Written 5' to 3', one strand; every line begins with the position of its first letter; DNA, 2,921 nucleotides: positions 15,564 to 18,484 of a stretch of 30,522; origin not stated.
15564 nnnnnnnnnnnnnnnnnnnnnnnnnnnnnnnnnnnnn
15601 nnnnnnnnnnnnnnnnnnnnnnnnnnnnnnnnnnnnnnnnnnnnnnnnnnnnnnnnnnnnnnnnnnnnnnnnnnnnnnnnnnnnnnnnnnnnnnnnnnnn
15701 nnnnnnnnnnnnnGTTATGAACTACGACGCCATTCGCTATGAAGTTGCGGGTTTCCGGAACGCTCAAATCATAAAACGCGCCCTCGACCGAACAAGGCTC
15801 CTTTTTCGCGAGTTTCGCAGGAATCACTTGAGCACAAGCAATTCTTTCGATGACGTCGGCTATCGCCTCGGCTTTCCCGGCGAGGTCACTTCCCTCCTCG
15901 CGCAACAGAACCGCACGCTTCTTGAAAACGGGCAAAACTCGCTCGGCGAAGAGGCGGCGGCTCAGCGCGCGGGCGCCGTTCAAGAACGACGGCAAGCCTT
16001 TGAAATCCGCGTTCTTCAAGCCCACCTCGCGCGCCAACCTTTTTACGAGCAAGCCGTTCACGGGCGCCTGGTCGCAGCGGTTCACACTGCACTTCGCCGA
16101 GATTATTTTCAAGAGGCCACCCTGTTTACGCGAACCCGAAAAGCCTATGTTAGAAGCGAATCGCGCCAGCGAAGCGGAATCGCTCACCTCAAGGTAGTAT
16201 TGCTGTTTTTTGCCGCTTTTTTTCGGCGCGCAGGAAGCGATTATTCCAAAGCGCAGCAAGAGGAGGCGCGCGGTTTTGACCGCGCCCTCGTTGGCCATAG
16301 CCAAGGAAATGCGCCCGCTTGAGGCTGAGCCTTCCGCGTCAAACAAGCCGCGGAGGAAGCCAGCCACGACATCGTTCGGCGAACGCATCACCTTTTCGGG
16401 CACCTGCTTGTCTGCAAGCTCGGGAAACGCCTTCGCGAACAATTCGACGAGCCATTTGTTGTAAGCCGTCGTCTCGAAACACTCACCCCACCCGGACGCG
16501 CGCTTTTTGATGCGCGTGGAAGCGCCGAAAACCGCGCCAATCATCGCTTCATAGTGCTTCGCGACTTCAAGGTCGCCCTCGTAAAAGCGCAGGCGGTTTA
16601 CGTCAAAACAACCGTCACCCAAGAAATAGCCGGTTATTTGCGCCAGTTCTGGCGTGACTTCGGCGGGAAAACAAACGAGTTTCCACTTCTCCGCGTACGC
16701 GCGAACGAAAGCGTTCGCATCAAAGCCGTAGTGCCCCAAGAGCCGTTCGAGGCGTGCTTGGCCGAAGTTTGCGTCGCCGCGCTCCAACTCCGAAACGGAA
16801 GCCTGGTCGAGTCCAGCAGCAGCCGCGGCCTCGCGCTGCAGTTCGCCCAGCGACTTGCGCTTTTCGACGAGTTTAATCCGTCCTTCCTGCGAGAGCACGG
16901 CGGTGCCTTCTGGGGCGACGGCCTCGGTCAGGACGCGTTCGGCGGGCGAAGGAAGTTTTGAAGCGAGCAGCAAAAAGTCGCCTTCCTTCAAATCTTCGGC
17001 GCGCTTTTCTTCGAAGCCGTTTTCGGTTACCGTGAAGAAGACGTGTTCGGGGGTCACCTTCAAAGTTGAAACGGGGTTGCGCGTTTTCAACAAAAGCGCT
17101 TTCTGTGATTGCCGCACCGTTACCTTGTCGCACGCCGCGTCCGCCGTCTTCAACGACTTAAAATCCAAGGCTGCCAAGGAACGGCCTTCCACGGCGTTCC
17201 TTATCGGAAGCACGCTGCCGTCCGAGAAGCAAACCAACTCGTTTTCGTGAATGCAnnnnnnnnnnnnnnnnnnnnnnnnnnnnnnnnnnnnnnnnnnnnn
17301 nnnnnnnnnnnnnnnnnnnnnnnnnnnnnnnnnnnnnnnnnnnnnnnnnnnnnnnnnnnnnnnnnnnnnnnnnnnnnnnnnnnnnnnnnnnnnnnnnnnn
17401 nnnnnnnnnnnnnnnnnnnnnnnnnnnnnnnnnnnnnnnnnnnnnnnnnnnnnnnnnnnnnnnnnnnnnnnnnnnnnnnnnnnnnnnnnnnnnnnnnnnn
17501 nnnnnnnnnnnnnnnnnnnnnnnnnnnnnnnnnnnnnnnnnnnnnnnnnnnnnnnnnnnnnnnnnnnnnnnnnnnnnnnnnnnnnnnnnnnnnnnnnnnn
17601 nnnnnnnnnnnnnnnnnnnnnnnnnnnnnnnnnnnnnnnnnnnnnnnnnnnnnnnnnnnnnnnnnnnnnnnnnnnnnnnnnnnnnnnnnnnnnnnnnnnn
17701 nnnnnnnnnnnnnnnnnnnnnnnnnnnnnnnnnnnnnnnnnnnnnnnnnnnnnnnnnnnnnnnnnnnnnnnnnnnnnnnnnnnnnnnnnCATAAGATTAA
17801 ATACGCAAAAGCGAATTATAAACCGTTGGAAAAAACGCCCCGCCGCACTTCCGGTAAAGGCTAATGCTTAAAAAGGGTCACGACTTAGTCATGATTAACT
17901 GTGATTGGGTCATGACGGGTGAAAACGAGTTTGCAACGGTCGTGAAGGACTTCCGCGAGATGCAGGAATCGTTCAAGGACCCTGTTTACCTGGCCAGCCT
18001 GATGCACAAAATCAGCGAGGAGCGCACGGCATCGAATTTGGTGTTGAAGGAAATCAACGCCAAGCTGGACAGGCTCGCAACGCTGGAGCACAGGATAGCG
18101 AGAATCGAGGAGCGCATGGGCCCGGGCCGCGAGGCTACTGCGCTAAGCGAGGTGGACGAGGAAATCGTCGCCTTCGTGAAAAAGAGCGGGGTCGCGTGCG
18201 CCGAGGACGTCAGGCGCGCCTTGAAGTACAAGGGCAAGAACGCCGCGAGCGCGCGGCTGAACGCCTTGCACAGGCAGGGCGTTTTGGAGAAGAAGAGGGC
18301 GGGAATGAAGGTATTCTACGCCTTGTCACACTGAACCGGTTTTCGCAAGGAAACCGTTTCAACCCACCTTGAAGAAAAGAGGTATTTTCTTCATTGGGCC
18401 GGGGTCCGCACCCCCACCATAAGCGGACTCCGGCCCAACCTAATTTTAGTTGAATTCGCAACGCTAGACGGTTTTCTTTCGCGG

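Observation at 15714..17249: Large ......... intein inserted exactly after the catalytic GGQ motif of release factor aRF1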

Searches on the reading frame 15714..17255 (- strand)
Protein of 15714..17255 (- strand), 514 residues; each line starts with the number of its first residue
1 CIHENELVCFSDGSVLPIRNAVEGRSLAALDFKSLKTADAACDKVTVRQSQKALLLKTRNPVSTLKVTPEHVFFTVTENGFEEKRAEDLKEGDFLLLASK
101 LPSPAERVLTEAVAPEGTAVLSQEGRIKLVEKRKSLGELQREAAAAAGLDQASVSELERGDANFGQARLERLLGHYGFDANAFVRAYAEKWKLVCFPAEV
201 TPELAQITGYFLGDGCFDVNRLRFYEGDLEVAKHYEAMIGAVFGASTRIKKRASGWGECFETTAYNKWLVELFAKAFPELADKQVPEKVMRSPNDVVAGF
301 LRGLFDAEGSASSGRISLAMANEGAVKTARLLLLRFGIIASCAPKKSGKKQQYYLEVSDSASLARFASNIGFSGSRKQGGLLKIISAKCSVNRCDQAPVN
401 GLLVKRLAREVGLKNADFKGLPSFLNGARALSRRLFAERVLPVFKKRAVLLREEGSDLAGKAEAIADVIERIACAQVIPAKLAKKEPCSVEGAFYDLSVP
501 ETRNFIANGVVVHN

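Call 4: search_protein_families(library=pfam, proteins=[window:15714-17255:-], max_evalue=0.01)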
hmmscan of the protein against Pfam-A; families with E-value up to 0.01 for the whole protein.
seq(514 aa): 4 families
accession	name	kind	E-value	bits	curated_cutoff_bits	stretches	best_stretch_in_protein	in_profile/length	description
PF14528.11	LAGLIDADG_3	-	1e-24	87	22.5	2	295-371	1-82/82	LAGLIDADG-like domain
PF14890.11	Intein_splicing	-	2.3e-19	70.2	35.8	1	17-514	11-155/155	Intein splicing domain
PF01381.28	HTH_3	-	1.6e-05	25.3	23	1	131-178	3-50/55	Helix-turn-helix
PF13560.12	HTH_31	-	0.00012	22.8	27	1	140-180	17-58/64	Helix-turn-helix domain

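Call 24: search_solved_structures(query=window:15714-17255:-, show_alignments=2, max_evalue=0.01)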
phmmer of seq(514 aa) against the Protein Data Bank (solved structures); distinct sequences matched with E-value up to 0.01: 14.
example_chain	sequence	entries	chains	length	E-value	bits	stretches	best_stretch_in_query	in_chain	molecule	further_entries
1dq3_A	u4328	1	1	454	4.1e-12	49.2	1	208-511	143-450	ENDONUCLEASE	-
7qsu_A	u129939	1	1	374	3.2e-09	39.7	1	193-365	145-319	V-ATPase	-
7qss_A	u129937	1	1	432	5.3e-09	39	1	194-365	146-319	V-type ATP synthase alpha chain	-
6rpq_A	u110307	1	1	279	1.6e-08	37.3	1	25-100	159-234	Ubiquitin-like protein SMT3,1108aa long hypothetical cell division control protein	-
6rpp_A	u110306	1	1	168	4e-07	32.8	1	27-96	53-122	Cell division control protein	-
5o9i_A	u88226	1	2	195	2.7e-05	26.7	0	65-107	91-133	Transcription initiation factor IIB,Transcription initiation factor IIB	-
7qst_A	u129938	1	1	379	9.3e-05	25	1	194-349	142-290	V-type ATP synthase subunit A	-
4o1s_A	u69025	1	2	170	0.0015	21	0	64-105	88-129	V-type ATP synthase alpha chain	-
2cw7_A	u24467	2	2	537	0.0018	20.8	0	223-350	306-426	Endonuclease PI-PkoII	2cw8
5o9j_A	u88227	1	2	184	0.0023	20.4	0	65-102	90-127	Transcription initiation factor IIB,Transcription initiation factor IIB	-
6frh_A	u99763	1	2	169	0.0031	19.9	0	488-513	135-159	Replicative DNA helicase,Replicative DNA helicase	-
6frg_A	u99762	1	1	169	0.0031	19.9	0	488-513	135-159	Replicative DNA helicase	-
2b5a_A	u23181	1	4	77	0.0063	18.9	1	131-189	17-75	C.BclI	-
1mi8_A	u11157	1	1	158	0.0092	18.4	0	13-105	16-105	DnaB intein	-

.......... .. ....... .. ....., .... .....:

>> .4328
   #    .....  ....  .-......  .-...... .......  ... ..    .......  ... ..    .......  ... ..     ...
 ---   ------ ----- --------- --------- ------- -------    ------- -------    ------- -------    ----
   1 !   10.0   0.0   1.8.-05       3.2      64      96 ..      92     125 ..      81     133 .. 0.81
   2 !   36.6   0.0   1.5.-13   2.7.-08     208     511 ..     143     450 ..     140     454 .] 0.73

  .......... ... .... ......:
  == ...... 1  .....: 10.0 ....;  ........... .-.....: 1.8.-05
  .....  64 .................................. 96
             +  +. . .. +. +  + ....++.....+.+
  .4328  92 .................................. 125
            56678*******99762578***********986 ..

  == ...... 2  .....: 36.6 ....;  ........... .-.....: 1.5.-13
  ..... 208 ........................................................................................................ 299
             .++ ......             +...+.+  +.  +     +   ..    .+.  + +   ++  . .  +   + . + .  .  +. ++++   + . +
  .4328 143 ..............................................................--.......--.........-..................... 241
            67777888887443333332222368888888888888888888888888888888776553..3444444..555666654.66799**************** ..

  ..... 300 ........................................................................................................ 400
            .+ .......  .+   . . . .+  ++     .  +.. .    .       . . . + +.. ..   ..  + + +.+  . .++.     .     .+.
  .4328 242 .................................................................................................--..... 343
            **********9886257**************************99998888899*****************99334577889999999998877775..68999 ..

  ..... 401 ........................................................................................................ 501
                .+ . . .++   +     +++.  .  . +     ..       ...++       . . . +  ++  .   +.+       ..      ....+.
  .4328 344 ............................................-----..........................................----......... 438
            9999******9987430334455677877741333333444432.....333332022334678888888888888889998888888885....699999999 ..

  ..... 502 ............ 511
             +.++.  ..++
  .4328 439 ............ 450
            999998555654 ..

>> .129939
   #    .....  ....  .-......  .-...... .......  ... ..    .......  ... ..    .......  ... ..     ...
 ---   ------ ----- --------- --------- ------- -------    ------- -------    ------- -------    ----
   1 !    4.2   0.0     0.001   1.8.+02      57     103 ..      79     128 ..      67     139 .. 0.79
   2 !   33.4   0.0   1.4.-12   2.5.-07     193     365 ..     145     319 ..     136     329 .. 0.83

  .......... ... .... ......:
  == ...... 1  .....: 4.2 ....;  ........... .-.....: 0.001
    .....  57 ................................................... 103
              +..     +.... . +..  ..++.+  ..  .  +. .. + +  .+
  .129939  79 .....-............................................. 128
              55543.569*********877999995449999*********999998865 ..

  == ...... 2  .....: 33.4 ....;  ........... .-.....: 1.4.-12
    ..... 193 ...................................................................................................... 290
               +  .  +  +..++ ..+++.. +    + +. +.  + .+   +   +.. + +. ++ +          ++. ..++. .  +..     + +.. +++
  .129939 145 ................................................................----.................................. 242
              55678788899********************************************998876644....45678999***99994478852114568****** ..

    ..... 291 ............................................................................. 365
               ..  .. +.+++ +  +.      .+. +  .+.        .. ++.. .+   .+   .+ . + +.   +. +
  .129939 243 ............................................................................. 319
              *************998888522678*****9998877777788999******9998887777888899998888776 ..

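Call 50: search_protein_representatives(protein=window:15714-17255:-)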
Query: 514 residues. Proteins with E-value up to 0.001 (for the whole library): 4113; up to 1e-10: 926; up to 1e-30: 80. The best 150 are listed.
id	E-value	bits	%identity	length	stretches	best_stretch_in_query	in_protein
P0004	6.2e-136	470.8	49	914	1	1-514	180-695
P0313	6.1e-86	305.9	39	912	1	1-514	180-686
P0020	3.9e-80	286.8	35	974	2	1-456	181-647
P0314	2.9e-79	283.9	35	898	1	1-514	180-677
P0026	3.2e-79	283.8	38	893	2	1-451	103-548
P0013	6.1e-75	269.6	38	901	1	1-514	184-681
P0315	4.4e-64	233.8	31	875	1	1-514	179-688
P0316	6.5e-63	230.0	33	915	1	1-514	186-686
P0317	8.9e-63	229.5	36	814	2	201-514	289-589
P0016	1.6e-62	228.7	40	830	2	204-514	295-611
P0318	2.2e-62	228.2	38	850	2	205-514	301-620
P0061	1.0e-61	226.1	32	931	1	12-514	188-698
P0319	3.4e-60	221.0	35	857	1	1-514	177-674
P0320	4.6e-60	220.6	35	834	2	1-389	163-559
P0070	8.8e-59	216.4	30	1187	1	1-514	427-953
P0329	1.3e-53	199.3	32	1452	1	1-514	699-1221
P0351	2.2e-40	155.7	30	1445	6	195-445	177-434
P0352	2.5e-40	155.5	31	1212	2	1-447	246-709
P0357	5.5e-39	151.1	27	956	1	1-514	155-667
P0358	6.5e-39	150.8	30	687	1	1-514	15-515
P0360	7.1e-38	147.4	31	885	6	203-353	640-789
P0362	3.7e-37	145.1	31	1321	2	1-514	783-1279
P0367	5.8e-35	137.8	29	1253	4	1-514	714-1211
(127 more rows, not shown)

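Call 52: search_protein_families(library=pfam, proteins=[P0351, P0352, P0357, P0358, P0360, P0362, P0367, P0329], max_evalue=0.00001)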
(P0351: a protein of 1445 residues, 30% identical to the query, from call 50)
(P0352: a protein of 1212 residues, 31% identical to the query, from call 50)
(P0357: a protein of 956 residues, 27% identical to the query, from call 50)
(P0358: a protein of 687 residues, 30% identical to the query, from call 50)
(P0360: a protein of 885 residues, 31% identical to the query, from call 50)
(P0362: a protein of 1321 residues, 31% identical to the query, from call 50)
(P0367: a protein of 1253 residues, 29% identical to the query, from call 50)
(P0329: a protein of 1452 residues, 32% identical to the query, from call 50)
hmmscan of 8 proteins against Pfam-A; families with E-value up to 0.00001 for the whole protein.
P0351 (1445 aa): 8 families
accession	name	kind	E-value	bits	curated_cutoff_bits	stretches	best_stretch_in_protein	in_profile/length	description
PF00493.29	MCM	-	7.2e-72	241.6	23.3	3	1180-1257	147-224/224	MCM P-loop domain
PF14890.11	Intein_splicing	-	6.5e-47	159.6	35.8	2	51-570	11-155/155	Intein splicing domain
PF14528.11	LAGLIDADG_3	-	1.4e-43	147.4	22.5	2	282-357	3-82/82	LAGLIDADG-like domain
PF17855.7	MCM_lid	-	1.4e-26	93.2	27.4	1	1271-1355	1-87/87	MCM AAA-lid domain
PF01381.28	HTH_3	-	1.2e-13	51.2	23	1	456-498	1-42/55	Helix-turn-helix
PF12844.13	HTH_19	-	1.7e-10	41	30.2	0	456-495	4-42/64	Helix-turn-helix domain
PF13560.12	HTH_31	-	1.1e-08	35.7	27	0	454-498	4-48/64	Helix-turn-helix domain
PF21120.3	MCM_WH_arc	-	7.1e-06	26.4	26.1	0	1382-1443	1-63/63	Archaeal MCM, winged-helix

P0352 (1212 aa): 10 families
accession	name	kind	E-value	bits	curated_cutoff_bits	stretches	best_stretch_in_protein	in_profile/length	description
PF10996.14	Beta-Casp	-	4.2e-29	102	27.7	1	999-1120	1-120/120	Beta-Casp domain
PF14890.11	Intein_splicing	-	2.3e-24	86.4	35.8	1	253-825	1-155/155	Intein splicing domain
PF17214.9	KH_TffA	-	1.9e-19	69.8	22.6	1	3-69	2-68/68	Transcription termination factor FttA, KH domain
PF07521.17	RMMBL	-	1e-18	67.5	21.6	1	1140-1203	2-63/63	Zn-dependent metallo-hydrolase RNA specificity domain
PF14528.11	LAGLIDADG_3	-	1.5e-14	54.4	22.5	1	550-631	2-82/82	LAGLIDADG-like domain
PF00753.33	Lactamase_B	-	2.5e-11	44.3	22.7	1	190-246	5-57/196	Metallo-beta-lactamase superfamily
PF13560.12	HTH_31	-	5.2e-11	43.1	27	0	373-427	6-61/64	Helix-turn-helix domain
PF01381.28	HTH_3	-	1.4e-10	41.5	23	0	373-427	1-55/55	Helix-turn-helix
PF12706.13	Lactamase_B_2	-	1.1e-08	35.4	27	0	202-260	2-58/200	Beta-lactamase superfamily domain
PF16661.11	Lactamase_B_6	-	2.9e-07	30.5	27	0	835-943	63-174/193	Metallo-beta-lactamase superfamily domain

P0357 (956 aa): 5 families
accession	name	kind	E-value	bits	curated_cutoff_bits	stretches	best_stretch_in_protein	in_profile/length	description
PF14528.11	LAGLIDADG_3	-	6.6e-22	78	22.5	1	449-526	2-82/82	LAGLIDADG-like domain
PF14890.11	Intein_splicing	-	1.1e-17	64.7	35.8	1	182-667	24-155/155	Intein splicing domain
PF01381.28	HTH_3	-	7.6e-09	35.9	23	0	280-331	1-53/55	Helix-turn-helix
PF12844.13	HTH_19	-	5.5e-06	26.6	30.2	0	280-332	4-57/64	Helix-turn-helix domain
PF12706.13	Lactamase_B_2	-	6.4e-06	26.3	27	0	53-154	24-112/200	Beta-lactamase superfamily domain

P0358 (687 aa): 4 families
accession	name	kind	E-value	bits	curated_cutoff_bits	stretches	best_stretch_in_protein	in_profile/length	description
PF21180.3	TOP6A-Spo11_Toprim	-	4.1e-48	164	24.1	1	517-674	8-169/170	Topoisomerase 6 subunit A/Spo11, Toprim domain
PF14890.11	Intein_splicing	-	6.6e-21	75.2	35.8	1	28-515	11-155/155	Intein splicing domain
PF14528.11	LAGLIDADG_3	-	1.9e-18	66.9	22.5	1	317-392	4-82/82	LAGLIDADG-like domain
PF01381.28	HTH_3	-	1e-08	35.5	23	1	146-193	4-51/55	Helix-turn-helix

P0360 (885 aa): 3 families
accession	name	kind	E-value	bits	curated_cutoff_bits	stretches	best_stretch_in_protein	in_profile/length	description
PF14528.11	LAGLIDADG_3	-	5.5e-43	145.6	22.5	2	734-828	3-80/82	LAGLIDADG-like domain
PF08423.17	Rad51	-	1.8e-35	122.8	22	2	436-532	34-130/244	Rad51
PF14890.11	Intein_splicing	-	2.5e-31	109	35.8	2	79-438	40-155/155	Intein splicing domain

P0362 (1321 aa): 7 families
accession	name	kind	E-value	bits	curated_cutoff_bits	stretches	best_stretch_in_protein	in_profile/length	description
PF08423.17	Rad51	-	1.2e-75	254.4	22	3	623-785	40-205/244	Rad51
PF14890.11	Intein_splicing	-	7.3e-42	143.2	35.8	2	833-1279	46-155/155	Intein splicing domain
PF14528.11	LAGLIDADG_3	-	2.6e-35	121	22.5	2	1071-1148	2-82/82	LAGLIDADG-like domain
PF14520.12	HHH_5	-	9e-13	48.9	27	1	8-62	3-57/57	Helix-hairpin-helix domain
PF00154.27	RecA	-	1.7e-08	34.7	27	0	640-780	77-209/262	recA bacterial DNA recombination protein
PF00633.29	HHH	-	5.1e-06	26.5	24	0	8-24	12-28/30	Helix-hairpin-helix motif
PF05204.19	Hom_end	-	6.3e-06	26.7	21.1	0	324-396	2-83/110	Homing endonuclease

P0367 (1253 aa): 4 families
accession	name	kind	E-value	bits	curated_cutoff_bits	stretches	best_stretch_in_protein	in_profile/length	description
PF08423.17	Rad51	-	3.7e-81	272.4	22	3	549-716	36-205/244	Rad51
PF14890.11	Intein_splicing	-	6.4e-42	143.4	35.8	2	737-1211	20-155/155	Intein splicing domain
PF14528.11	LAGLIDADG_3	-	2.2e-34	118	22.5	2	1002-1080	2-82/82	LAGLIDADG-like domain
PF14520.12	HHH_5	-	2.2e-08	34.9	27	1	37-90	3-56/57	Helix-hairpin-helix domain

P0329 (1452 aa): 8 families
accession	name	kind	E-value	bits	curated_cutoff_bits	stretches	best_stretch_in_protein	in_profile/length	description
PF14890.11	Intein_splicing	-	3.1e-27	95.7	35.8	2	708-1221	3-155/155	Intein splicing domain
PF03465.20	eRF1_3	-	3.4e-24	85.8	25.8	1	1314-1451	1-105/106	eRF1 domain 3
PF03464.20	eRF1_2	-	8.4e-24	84.8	27.1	1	1185-1311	12-133/133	eRF1 domain 2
PF14528.11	LAGLIDADG_3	-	7.7e-22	77.8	22.5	1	1006-1079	5-82/82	LAGLIDADG-like domain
PF03463.20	eRF1_1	-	6.1e-17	62.2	23.8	1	20-129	2-110/123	eRF1 domain 1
PF01381.28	HTH_3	-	3.1e-09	37.2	23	1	830-881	4-55/55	Helix-turn-helix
PF18854.6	baeRF_family10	-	1.7e-07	32.1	27.1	0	645-698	2-55/143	Bacterial archaeo-eukaryotic release factor family 10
PF13560.12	HTH_31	-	4.4e-06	27.4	27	0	831-874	10-54/64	Helix-turn-helix domain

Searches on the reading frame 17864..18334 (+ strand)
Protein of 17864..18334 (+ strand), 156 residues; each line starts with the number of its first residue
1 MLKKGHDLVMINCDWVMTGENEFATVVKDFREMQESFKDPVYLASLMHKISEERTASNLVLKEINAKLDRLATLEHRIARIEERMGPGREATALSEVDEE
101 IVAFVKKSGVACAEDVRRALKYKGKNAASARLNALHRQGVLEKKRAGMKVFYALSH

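Call 61: search_protein_families(library=pfam, proteins=[window:17864-18334:+], max_evalue=0.001)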
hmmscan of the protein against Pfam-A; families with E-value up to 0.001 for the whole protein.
window:17864-18334:+ (156 aa): 0 families

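Call 72: search_protein_families(library=padloc, proteins=[window:17864-18334:+], max_evalue=0.01)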
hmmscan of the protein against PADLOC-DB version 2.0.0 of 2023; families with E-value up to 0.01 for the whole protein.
window:17864-18334:+ (156 aa): 2 families
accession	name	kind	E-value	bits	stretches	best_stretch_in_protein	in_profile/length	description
PDLC01992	CARF_m9--CARF_TM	-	0.0044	14.7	1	42-116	33-102/223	-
PDLC03963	SoFic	-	0.007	13.8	1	61-151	261-349/361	-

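Call 73: search_protein_families(library=phrogs, proteins=[window:17864-18334:+], max_evalue=0.01)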
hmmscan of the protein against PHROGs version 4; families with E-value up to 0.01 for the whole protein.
window:17864-18334:+ (156 aa): 2 families
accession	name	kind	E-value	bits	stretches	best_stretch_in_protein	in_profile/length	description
phrog_2440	-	transcription regulation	0.0033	18.4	1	84-144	16-78/126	transcriptional regulator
phrog_31115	-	DNA, RNA and nucleotide metabolism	0.0086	17.4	0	89-148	53-112/121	replication initiation protein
